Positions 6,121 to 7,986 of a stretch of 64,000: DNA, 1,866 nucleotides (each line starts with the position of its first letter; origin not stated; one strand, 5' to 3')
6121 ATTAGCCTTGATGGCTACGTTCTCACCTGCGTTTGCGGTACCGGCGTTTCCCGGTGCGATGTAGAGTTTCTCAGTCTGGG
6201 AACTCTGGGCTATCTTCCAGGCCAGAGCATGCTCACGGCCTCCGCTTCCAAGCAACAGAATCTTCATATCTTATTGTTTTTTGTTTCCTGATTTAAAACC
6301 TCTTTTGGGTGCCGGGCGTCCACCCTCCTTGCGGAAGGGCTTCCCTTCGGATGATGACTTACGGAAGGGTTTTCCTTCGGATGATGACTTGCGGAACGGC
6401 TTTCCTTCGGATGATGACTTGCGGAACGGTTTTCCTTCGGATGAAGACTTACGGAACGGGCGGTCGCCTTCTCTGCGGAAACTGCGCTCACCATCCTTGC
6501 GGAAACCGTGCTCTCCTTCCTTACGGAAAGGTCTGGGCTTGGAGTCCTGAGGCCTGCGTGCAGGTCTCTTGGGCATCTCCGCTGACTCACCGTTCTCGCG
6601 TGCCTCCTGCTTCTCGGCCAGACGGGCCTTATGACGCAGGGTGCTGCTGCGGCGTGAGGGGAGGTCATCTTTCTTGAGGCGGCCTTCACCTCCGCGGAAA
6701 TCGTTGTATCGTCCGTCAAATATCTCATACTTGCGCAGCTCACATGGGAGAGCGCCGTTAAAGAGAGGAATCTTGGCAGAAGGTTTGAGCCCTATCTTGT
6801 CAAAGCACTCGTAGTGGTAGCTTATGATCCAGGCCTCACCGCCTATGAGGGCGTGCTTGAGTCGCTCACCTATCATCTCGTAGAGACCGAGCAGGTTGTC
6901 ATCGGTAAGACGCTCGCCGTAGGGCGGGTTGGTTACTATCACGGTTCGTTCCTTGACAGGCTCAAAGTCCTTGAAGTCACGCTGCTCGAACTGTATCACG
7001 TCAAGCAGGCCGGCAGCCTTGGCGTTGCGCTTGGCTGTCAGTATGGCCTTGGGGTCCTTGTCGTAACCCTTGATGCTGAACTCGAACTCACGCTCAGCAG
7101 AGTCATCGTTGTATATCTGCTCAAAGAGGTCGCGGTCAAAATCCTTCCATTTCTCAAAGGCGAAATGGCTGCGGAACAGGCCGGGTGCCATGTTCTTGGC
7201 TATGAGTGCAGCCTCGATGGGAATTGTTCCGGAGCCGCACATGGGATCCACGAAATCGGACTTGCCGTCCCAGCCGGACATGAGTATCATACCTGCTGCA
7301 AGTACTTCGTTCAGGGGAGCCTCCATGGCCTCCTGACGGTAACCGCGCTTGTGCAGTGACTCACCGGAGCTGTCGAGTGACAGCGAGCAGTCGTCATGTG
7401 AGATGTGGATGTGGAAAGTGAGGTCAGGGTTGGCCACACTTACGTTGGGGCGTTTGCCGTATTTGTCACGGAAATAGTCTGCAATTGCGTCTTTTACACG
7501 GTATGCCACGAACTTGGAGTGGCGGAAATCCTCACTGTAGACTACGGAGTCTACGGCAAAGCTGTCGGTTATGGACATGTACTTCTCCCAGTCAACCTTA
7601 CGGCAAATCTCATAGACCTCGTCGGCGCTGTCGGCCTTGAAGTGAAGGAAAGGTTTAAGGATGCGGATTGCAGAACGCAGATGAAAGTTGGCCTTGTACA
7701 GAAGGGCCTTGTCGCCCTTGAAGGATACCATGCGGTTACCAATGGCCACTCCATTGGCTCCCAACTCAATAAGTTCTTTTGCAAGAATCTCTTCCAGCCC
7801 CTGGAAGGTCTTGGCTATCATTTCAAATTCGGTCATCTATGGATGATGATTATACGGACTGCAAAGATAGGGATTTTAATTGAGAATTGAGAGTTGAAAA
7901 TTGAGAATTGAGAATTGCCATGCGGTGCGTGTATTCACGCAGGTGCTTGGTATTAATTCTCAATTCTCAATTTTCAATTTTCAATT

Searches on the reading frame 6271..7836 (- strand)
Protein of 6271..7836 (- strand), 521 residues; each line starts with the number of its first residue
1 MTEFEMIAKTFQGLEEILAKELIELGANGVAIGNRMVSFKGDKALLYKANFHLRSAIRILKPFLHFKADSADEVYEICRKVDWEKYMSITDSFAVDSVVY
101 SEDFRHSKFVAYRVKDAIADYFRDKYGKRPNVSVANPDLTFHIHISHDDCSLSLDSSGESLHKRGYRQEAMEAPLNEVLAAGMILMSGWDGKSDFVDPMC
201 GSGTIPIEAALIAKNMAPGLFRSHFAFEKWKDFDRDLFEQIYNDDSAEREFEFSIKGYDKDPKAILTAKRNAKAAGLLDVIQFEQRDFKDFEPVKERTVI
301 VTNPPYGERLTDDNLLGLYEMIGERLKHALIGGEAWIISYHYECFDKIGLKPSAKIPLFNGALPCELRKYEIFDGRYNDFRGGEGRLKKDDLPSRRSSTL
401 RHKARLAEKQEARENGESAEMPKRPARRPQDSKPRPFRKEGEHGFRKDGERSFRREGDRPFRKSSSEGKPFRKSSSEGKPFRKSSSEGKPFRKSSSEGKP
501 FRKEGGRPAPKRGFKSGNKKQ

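Call 60: search_protein_families(library=pfam, proteins=[window:6271-7836:-], max_evalue=0.0001)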
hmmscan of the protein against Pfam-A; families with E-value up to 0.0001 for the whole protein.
window:6271-7836:- (521 aa): 4 families
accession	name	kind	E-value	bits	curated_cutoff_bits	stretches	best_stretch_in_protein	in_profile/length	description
PF01170.24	UPF0020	-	4.8e-47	160.7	22.3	1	164-368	1-196/197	RMKL-like, methyltransferase domain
PF02926.22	THUMP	-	9e-21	74.5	20.6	1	69-155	2-84/84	THUMP domain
PF22020.1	RlmL_1st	-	1.4e-16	60.6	27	1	5-60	1-55/55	RlmL ferredoxin-like domain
PF05175.20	MTS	-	3.6e-05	23.9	23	1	250-340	53-141/170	Methyltransferase small domain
